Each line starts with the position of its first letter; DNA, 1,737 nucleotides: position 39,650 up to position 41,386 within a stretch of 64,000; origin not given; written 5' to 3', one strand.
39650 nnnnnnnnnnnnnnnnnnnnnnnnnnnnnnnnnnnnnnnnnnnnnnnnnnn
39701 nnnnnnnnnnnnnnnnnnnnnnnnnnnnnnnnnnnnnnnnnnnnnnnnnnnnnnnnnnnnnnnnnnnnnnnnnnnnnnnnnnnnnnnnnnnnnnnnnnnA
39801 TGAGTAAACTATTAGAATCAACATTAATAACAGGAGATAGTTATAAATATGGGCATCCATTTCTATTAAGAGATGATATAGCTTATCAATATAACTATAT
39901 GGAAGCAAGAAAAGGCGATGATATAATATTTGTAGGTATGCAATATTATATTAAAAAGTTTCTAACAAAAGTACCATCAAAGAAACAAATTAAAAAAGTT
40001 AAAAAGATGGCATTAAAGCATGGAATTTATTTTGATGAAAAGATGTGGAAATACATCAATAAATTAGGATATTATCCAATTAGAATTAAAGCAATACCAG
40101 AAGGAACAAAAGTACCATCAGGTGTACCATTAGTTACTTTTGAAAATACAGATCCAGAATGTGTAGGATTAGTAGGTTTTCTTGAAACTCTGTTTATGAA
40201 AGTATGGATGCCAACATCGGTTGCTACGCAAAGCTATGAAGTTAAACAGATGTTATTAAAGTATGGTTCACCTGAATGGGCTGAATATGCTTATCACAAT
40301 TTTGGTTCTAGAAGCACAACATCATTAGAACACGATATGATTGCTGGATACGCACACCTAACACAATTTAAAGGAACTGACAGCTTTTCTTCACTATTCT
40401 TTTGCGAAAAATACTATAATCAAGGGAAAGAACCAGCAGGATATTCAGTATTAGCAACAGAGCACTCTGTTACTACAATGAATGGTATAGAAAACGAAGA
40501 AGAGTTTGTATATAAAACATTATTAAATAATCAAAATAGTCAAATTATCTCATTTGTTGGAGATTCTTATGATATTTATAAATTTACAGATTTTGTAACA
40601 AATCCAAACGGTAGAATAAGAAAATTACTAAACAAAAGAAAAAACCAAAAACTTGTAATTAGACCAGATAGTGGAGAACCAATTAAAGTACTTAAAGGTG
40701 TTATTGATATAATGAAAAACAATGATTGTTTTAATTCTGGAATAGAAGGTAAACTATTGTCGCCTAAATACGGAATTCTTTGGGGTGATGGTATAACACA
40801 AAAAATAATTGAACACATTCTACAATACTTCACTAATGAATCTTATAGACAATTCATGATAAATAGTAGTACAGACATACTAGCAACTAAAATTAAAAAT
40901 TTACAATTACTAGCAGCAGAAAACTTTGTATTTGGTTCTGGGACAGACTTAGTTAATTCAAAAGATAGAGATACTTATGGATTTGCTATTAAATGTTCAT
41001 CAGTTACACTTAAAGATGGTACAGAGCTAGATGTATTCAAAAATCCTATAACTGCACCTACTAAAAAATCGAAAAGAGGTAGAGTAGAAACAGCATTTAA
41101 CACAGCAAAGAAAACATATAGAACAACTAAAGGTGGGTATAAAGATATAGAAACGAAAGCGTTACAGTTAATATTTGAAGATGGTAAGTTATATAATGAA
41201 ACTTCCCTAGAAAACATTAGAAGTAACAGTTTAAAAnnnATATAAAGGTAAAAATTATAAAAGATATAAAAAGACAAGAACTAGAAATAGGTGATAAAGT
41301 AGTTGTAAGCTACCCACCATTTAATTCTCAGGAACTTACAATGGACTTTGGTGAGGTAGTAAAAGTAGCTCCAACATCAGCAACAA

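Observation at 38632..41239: NAD+ salvage/reconstitution cluster: NMNAT, Nudix hydrolase and nicotinamide phosphoribosyltransferase in overlapping genes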

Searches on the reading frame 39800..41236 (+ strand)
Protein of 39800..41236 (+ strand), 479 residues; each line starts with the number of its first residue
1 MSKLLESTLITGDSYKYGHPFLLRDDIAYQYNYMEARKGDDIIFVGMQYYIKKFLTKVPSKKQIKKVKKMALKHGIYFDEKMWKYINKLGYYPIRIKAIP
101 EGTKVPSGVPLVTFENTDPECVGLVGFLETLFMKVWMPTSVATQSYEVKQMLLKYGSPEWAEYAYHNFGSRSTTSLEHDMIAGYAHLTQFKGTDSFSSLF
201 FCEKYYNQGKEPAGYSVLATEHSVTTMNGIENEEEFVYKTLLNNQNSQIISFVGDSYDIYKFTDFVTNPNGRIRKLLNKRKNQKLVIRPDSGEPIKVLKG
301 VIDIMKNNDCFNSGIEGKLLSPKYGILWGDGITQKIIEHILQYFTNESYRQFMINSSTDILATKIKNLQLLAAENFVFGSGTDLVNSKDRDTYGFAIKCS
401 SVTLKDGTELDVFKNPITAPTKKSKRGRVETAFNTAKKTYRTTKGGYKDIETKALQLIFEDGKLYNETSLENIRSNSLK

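Call 3: search_protein_families(library=pfam, proteins=[window:39800-41236:+], max_evalue=0.1)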
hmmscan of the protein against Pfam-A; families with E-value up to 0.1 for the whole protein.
window:39800-41236:+ (479 aa): 2 families
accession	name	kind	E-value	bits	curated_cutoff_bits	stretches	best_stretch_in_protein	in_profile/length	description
PF04095.22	NAPRTase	-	7.9e-25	88.4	20.8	1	164-440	2-235/239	Nicotinate phosphoribosyltransferase (NAPRTase) family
PF18127.6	NAMPT_N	-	2.9e-12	47.1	25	1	9-95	3-97/98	Nicotinamide phosphoribosyltransferase, N-terminal domain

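Call 4: search_protein_families(library=ncbifam, proteins=[window:39800-41236:+], max_evalue=0.1)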
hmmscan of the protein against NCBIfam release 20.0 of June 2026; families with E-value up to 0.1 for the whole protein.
window:39800-41236:+ (479 aa): 5 families
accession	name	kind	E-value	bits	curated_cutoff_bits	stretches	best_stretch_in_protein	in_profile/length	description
NF006629.0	PRK09198.1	equivalog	2.9e-112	375.7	405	1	6-476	5-460/465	nicotinate phosphoribosyltransferase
TIGR01513.1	NAPRTase_put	equivalog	3.6e-05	22.9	297.4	1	337-444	263-356/452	nicotinate phosphoribosyltransferase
NF006695.0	PRK09243.1-2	equivalog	5e-05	22.1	469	1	38-150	43-146/480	nicotinate phosphoribosyltransferase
NF006696.0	PRK09243.1-3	equivalog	0.00091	18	503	0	342-475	277-406/451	nicotinate phosphoribosyltransferase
NF006694.0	PRK09243.1-1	equivalog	0.0027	16.4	663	1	345-416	277-348/485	nicotinate phosphoribosyltransferase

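Call 5: search_protein_families(library=phrogs, proteins=[window:39800-41236:+], max_evalue=0.01)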
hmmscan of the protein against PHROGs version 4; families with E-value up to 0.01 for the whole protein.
window:39800-41236:+ (479 aa): 4 families
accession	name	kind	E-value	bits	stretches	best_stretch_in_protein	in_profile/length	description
phrog_448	-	other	9.8e-112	375.3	2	7-345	14-377/500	nicotinamide phosphoribosyl transferase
phrog_16547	-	other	3.7e-38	132.5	1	6-266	8-301/315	nicotinamide phosphoribosyl transferase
phrog_15800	-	other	2.1e-20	74.5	2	371-476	208-317/322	nicotinamide phosphoribosyl transferase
phrog_12872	-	other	7.4e-17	62.2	2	214-309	236-328/547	nicotinamide phosphoribosyl transferase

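Call 9: search_dna_similar(query=window:39800-41236:+, collection=phages, mode=protein, max_rows=25)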
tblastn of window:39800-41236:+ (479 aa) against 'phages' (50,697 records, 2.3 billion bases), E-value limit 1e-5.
Records with a match: 2016; places in all: 2017; records where one place covers at least 80% of the query: 1176.
Best place of each record, by identity: <60% 2016.
By first word of the organism name: Vibrio 230; Klebsiella 200; Pseudomonas 198; Staphylococcus 198; Escherichia 188; Salmonella 126; Mycobacterium 104; Aeromonas 97; Bacillus 84; Listeria 55; and 68 more.
By host as written in the record: - 253; Klebsiella pneumoniae 93; Staphylococcus aureus 82; Mycobacterium smegmatis mc2 155 65; Pseudomonas aeruginosa 55; Escherichia coli 51; Listeria monocytogenes 44; Vibrio harveyi BAA-1116 36; and 507 more.
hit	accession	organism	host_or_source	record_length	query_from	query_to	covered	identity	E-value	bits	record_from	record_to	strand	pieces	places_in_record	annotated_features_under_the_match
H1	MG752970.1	Ralstonia phage RsoM2USA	Ralstonia solanacearum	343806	5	479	99%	34.1%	2e-65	234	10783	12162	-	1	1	hypothetical protein (x2)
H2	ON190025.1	Vibrio phage PVA23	Vibrio sp.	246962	1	477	100%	32.6%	1e-51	194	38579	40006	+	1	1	nicotinamide phosphoribosyltransferase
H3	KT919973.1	Vibrio phage phi-ST2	Vibrio alginolyticus V1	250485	1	477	100%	32.6%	1e-51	194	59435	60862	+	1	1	nicotinamide phosphoribosyltransferase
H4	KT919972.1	Vibrio phage phi-Grn1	Vibrio alginolyticus V1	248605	1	477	100%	32.6%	1e-51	194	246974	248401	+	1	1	bifunctional NMN adenylyltransferase/nudix hydrolase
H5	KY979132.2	Acidovorax phage ACP17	Acidovorax citrulli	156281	2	479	100%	32.5%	5e-66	236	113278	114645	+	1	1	nicotinamide phosphoribosyltransferase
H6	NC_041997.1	Acidovorax phage ACP17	Acidovorax citrulli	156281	2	479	100%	32.5%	5e-66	236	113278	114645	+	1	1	nicotinamide phosphoribosyl transferase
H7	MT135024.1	Vibrio phage V05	Vibrio parahaemolyticus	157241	1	477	100%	32.4%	5e-51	192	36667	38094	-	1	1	hypothetical protein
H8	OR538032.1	Vibrio phage PG216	Vibrio parahaemolyticus G299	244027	1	477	100%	32.4%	5e-51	192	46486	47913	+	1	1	nicotinamide phosphoribosyltransferase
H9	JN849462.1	Vibrio phage phi-pp2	Vibrio parahaemolyticus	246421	1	477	100%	32.4%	5e-51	192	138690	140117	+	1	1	nadV: nicotinamide phosphoribosyltransferase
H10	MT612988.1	Vibrio phage vB_ValM_R10Z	Vibrio alginolyticus NBRC 15630 = ATCC ...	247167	1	477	100%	32.4%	6e-51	192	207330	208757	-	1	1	nicotinamide phosphoribosyl transferase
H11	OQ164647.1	Vibrio phage vB_ValM_PVA8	Vibrio sp.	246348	1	477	100%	32.4%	9e-51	191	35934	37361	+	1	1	hypothetical protein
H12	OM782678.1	Vibrio phage PC-Liy1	Vibrio sp.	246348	1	477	100%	32.4%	9e-51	191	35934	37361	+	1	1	nicotinamide phosphoribosyl transferase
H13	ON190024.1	Vibrio phage PVA8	Vibrio sp.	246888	1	477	100%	32.4%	9e-51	191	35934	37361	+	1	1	nicotinamide phosphoribosyl transferase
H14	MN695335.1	Synechococcus phage B23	Synechoccus sp.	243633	2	474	99%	32.6%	2e-58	214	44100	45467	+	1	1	nicotinamide phosphoribosyltransferase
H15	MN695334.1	Synechococcus phage B3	Synechoccus sp.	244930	2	474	99%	32.6%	2e-58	214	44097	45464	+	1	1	nicotinamide phosphoribosyltransferase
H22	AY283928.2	Vibrio phage KVP40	-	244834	1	474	99%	32.4%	5e-51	192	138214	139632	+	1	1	nadV: nicotinamide phosphoribosyl transferase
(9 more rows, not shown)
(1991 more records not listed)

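Call 31: search_solved_structures(query=window:39800-41236:+, max_evalue=1e-10, show_alignments=2)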
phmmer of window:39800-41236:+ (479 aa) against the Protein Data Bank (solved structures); distinct sequences matched with E-value up to 1e-10: 32.
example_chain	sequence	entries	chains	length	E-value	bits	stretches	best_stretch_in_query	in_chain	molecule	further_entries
6tac_A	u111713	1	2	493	1.3e-69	238.1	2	8-342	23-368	Nicotinamide phosphoribosyltransferase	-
6e68_A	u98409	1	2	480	6.8e-67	229.2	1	36-477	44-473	Nicotinamide phosphoribosyltransferase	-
6azj_A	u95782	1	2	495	6.9e-67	229.2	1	36-477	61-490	Nicotinamide phosphoribosyltransferase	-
3dgr_A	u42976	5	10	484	7.3e-67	229.1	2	36-342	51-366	Nicotinamide phosphoribosyltransferase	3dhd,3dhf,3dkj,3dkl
5u2m_A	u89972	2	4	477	7.6e-67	229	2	36-342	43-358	Nicotinamide phosphoribosyltransferase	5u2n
2gvg_A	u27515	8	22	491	7.8e-67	229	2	36-342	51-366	Nicotinamide phosphoribosyltransferase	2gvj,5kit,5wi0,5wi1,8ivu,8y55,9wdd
7ppe_A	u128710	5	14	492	7.9e-67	229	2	36-342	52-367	Nicotinamide phosphoribosyltransferase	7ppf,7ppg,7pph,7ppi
5lx3_A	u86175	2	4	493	8e-67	229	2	36-342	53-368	Nicotinamide phosphoribosyltransferase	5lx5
5nsd_A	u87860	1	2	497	8.3e-67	228.9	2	36-342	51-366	Nicotinamide phosphoribosyltransferase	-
7enq_A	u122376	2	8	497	8.3e-67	228.9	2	36-342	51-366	Nicotinamide phosphoribosyltransferase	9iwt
2e5b_A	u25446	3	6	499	8.5e-67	228.9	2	36-342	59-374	Nicotinamide phosphoribosyltransferase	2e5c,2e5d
5upe_A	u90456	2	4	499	8.5e-67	228.9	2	36-342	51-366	Nicotinamide phosphoribosyltransferase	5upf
8dsc_A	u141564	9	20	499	8.5e-67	228.9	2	36-342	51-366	Nicotinamide phosphoribosyltransferase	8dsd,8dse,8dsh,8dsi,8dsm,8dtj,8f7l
6peb_A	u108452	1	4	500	8.6e-67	228.9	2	36-342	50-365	Nicotinamide phosphoribosyltransferase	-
4jnm_A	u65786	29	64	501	8.6e-67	228.8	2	36-342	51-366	Nicotinamide phosphoribosyltransferase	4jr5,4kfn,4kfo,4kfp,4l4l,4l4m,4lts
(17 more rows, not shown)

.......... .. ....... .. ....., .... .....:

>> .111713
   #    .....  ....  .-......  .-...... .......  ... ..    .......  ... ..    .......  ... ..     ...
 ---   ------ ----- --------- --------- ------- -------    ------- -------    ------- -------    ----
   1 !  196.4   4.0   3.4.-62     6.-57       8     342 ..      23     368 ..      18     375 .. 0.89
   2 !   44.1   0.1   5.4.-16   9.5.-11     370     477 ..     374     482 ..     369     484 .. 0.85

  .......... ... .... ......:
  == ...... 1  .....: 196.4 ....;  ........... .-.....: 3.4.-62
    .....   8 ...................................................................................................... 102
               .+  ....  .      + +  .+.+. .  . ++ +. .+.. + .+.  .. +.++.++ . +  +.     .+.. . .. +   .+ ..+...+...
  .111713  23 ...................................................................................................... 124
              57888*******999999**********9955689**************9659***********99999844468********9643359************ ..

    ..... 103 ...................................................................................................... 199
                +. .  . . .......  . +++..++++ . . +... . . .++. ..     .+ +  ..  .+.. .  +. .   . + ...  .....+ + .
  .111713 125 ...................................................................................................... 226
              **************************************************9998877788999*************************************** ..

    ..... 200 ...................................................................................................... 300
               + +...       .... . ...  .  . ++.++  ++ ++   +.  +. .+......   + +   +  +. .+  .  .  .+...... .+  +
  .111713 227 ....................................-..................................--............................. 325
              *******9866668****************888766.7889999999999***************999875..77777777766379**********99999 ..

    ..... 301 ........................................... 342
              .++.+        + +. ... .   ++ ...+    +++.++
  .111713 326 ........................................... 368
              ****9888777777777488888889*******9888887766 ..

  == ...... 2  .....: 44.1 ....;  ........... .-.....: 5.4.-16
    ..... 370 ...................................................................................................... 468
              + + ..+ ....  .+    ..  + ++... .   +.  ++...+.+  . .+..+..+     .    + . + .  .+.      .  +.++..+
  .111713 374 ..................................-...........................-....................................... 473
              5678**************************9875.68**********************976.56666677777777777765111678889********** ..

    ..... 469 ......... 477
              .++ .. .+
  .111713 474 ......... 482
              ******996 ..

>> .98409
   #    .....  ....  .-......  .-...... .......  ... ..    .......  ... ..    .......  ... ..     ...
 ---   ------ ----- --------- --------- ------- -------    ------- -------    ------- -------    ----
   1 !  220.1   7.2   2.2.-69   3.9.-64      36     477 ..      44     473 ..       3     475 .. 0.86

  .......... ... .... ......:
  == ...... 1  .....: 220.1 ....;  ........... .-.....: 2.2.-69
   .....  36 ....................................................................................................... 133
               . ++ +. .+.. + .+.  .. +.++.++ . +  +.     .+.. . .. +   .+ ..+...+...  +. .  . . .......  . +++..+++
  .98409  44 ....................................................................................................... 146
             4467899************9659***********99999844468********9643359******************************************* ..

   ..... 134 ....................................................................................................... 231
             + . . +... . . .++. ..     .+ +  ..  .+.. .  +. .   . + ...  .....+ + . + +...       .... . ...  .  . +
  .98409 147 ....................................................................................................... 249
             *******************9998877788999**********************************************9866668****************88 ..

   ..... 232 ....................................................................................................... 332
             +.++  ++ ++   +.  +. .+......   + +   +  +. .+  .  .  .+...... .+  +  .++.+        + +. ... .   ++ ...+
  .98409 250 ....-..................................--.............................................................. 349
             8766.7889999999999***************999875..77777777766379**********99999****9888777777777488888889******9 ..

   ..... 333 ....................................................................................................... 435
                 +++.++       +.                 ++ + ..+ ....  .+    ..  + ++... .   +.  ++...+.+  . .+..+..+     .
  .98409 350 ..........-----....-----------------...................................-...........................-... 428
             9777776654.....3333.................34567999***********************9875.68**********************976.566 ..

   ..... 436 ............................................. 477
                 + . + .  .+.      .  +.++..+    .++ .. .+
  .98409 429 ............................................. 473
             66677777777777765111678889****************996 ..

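Call 41: get_annotated_region(hit=H22, flank=4000)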
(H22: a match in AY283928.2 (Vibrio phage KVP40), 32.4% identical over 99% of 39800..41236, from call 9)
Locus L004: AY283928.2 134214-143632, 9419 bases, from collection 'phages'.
description: Bacteriophage KVP40, complete genome.
organism: Vibrio phage KVP40 (NCBI taxid 75320)
taxonomy: Viruses; Duplodnaviria; Heunggongvirae; Uroviricota; Caudoviricetes; Straboviridae; Schizotequatrovirus; Schizotequatrovirus KVP40
host: -; source: -; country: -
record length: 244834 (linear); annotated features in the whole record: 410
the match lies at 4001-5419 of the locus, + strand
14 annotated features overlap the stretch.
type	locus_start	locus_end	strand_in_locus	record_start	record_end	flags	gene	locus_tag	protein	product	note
CDS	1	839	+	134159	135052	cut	-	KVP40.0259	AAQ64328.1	hypothetical protein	identified by match to PFAM protein family HMM PF04095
CDS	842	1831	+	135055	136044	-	-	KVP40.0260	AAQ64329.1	moaA/nifB/pqqE family protein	identified by match to PFAM protein family HMM PF04055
CDS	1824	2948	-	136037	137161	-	-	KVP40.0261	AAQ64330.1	moaA/nifB/pqqE family protein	identified by match to PFAM protein family HMM PF01444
CDS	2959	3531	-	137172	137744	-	-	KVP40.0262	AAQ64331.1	conserved hypothetical protein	conserved hypothetical protein related to T4 30.2; identified by match to PFAM protein family HMM PF00702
CDS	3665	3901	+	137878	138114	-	-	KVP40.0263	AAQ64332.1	hypothetical protein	identified by Glimmer2; putative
CDS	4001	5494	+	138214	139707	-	nadV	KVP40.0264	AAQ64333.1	nicotinamide phosphoribosyl transferase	nicotinamide conversion to NMN, pyridine salvage, putative; identified by match to PFAM protein family HMM PF02112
CDS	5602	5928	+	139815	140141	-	-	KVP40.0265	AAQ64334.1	hypothetical protein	identified by Glimmer2; putative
CDS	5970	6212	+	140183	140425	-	-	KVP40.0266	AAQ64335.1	hypothetical protein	identified by Glimmer2; putative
CDS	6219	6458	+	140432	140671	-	-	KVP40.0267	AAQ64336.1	hypothetical protein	identified by Glimmer2; putative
CDS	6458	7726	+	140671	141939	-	-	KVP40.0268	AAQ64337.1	hypothetical protein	identified by Glimmer2; putative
CDS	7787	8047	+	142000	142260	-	-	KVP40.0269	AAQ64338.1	hypothetical protein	identified by Glimmer2; putative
CDS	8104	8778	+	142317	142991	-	-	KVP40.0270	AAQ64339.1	hypothetical protein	identified by Glimmer2; putative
CDS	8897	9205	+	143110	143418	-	-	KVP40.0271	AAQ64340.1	hypothetical protein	identified by Glimmer2; putative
CDS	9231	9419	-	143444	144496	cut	-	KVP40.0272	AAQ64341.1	heme biosynthesis domain protein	identified by match to PFAM protein family HMM PF01444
